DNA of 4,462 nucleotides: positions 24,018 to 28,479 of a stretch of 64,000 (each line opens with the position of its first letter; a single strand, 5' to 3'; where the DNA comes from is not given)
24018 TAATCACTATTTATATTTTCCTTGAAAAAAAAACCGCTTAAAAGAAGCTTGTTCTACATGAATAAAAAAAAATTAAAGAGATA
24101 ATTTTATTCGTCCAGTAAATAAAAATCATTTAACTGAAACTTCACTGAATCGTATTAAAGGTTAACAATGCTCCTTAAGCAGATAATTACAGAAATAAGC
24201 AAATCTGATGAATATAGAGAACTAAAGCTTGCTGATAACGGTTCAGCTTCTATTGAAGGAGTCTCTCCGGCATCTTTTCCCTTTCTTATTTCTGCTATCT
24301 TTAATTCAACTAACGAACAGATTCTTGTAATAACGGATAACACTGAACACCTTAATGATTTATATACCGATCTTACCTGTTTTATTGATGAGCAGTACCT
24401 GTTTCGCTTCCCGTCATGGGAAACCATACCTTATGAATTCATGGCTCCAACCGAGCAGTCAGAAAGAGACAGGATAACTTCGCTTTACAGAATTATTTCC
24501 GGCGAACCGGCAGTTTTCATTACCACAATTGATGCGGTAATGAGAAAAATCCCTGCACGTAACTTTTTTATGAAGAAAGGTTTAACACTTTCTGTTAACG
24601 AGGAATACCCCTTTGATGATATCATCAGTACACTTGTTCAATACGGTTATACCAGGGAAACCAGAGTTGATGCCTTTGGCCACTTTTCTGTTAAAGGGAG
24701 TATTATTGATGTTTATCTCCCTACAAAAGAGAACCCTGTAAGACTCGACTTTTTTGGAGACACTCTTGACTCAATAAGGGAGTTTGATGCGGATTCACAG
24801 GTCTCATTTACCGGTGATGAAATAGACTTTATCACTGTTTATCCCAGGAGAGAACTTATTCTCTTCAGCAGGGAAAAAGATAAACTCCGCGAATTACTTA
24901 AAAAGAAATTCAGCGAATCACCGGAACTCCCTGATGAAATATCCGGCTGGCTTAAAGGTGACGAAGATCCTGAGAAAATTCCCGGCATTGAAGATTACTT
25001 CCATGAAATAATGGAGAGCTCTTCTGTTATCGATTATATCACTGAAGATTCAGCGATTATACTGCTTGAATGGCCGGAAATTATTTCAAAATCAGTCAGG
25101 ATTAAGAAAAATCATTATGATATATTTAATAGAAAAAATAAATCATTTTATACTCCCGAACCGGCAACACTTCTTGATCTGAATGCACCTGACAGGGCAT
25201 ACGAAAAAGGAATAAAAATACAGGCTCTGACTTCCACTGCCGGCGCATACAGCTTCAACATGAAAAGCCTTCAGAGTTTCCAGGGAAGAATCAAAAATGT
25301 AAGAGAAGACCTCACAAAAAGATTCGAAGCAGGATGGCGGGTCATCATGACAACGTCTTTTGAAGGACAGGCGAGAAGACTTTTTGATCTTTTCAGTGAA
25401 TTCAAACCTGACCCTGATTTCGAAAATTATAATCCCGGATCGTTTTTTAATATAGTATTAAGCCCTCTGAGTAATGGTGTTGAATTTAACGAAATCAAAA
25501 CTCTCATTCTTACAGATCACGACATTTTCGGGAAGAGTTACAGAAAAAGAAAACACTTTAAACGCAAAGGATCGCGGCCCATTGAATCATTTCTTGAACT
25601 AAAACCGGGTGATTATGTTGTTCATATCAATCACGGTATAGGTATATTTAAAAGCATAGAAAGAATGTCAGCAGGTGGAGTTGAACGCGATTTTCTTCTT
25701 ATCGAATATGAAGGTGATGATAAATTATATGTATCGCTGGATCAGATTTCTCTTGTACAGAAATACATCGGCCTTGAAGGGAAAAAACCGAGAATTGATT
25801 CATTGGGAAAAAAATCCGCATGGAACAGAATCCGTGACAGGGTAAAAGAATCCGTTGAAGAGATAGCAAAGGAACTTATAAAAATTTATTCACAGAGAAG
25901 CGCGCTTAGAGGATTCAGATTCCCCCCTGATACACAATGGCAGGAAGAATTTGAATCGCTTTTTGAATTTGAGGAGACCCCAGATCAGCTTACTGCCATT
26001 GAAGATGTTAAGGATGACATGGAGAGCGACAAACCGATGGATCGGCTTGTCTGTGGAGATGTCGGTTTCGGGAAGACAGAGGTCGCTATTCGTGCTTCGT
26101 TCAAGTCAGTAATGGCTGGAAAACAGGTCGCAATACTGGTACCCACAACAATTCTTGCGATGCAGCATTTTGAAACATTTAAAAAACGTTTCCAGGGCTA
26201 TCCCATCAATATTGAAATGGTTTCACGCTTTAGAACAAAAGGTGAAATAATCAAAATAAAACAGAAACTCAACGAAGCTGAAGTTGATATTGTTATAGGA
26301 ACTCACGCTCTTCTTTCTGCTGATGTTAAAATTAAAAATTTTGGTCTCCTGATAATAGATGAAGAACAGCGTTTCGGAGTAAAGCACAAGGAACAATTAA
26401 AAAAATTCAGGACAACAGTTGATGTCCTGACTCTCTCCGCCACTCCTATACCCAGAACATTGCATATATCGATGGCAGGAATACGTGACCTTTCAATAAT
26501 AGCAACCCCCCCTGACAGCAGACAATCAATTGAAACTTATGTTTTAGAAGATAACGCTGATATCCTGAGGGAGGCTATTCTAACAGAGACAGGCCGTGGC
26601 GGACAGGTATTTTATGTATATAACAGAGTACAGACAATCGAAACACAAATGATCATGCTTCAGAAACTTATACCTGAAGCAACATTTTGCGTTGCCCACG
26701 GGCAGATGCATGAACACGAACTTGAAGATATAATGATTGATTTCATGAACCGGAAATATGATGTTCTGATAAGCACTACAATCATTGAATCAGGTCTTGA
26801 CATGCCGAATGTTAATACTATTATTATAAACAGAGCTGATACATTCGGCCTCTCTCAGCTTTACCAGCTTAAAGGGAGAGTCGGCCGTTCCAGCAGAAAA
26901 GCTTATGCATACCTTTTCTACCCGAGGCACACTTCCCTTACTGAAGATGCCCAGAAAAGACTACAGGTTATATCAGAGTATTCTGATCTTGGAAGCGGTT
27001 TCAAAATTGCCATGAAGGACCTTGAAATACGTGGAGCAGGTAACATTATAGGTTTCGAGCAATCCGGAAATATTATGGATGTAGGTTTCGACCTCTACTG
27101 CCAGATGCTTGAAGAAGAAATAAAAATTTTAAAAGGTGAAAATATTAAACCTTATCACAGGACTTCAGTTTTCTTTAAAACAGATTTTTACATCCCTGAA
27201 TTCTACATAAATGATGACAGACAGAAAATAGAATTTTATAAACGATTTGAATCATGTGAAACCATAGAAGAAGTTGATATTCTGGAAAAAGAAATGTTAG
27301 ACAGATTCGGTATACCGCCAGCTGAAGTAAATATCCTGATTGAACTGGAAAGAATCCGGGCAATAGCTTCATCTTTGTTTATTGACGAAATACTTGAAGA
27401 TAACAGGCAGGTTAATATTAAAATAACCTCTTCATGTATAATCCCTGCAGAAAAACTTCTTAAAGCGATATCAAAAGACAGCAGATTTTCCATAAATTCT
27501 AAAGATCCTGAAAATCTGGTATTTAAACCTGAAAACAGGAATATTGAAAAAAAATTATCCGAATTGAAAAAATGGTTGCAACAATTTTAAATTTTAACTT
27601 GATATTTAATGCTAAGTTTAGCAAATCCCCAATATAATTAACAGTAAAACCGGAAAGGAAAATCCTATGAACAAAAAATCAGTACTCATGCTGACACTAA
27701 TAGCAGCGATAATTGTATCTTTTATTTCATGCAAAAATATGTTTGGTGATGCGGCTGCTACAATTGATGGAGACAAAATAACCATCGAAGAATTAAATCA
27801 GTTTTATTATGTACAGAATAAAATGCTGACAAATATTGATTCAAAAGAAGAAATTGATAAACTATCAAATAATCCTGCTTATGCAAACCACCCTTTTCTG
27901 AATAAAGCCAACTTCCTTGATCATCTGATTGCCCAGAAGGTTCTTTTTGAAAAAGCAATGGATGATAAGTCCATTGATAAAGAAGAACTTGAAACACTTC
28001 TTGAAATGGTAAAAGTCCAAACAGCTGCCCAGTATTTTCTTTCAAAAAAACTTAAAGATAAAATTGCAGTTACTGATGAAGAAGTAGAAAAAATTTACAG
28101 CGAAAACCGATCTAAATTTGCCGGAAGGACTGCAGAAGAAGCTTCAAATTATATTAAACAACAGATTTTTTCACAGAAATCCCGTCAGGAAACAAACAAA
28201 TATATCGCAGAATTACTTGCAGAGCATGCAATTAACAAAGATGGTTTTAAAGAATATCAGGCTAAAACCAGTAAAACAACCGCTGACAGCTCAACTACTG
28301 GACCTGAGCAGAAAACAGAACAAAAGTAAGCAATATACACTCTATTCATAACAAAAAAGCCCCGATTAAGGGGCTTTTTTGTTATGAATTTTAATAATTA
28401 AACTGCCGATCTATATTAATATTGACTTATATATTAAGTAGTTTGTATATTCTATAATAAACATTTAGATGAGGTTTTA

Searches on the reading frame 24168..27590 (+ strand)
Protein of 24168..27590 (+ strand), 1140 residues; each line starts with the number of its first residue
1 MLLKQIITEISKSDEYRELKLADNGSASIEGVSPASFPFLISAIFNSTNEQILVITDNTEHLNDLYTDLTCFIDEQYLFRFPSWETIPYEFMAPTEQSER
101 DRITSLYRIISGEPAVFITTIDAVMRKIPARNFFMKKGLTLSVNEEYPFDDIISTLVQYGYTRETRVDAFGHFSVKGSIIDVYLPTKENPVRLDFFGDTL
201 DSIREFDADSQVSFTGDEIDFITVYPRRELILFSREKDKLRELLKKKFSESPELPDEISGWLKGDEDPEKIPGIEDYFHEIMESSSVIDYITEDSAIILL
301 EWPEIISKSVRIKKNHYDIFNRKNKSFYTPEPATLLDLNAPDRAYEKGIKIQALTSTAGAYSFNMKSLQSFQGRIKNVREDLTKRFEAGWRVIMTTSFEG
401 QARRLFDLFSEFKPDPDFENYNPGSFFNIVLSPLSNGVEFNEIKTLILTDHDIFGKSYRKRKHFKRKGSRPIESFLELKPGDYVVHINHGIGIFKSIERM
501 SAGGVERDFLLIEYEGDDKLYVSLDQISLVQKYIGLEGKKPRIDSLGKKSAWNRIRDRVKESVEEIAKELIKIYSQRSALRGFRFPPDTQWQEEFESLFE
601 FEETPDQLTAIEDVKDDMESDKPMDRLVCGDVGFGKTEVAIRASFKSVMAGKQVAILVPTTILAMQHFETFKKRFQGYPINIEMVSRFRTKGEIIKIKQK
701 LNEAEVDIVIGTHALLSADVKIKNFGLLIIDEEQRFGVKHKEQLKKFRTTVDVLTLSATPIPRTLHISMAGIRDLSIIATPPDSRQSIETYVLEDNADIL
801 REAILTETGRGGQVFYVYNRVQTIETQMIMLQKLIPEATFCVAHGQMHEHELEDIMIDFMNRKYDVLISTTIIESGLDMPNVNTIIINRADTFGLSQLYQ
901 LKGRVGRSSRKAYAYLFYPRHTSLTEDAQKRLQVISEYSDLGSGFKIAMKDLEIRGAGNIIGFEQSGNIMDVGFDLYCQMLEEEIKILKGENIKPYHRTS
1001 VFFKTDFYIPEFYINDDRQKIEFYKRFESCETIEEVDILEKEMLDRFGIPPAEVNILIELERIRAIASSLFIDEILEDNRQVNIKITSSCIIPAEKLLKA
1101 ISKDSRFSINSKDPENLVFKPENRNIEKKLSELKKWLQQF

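Call 8: search_protein_families(library=pfam, proteins=[window:24168-27590:+], max_evalue=0.001)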
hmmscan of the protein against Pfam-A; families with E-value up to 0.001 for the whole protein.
window:24168-27590:+ (1140 aa): 7 families
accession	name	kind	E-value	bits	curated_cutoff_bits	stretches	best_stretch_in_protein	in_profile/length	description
PF00270.35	DEAD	-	4.7e-26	92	26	1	604-764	1-163/167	DEAD/DEAH box helicase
PF03461.20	TRCF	-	1e-22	80.7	25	1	1005-1090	3-88/95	TRCF domain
PF02559.22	CarD_TRCF_RID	-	2.8e-21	75.8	23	1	478-534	1-57/57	CarD-like/TRCF RID domain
PF00271.37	Helicase_C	-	3.3e-21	76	23.5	1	798-908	4-109/110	Helicase conserved C-terminal domain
PF17757.6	UvrB_inter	-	4.7e-21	75.2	22.9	1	139-229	1-90/91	UvrB interaction domain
PF04851.21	ResIII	-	5.4e-12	46.4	22.5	1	602-760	3-162/164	Type III restriction enzyme, res subunit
PF22590.2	Cas3-like_C_2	-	0.00016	22.4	27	1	811-909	2-105/106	CRISPR-associated nuclease/helicase Cas3, C-terminal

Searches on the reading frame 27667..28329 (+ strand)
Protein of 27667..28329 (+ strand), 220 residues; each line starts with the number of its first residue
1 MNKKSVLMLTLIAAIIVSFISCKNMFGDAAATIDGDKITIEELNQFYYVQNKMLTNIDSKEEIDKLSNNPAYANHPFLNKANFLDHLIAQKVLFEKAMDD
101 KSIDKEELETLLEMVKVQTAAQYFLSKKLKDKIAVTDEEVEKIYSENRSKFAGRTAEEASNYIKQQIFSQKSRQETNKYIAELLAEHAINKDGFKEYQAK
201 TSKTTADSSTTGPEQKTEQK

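Call 8: search_protein_families(library=pfam, proteins=[window:27667-28329:+], max_evalue=0.001)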
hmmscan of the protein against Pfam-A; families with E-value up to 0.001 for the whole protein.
window:27667-28329:+ (220 aa): 2 families
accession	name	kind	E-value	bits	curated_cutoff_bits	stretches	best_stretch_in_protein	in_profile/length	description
PF13624.11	SurA_N_3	-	7.3e-07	29.6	27.2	1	2-112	8-117/162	SurA-like N-terminal domain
PF13623.11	SurA_N_2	-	0.00094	19.5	28.5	0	3-65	6-77/145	SurA-like N-terminal domain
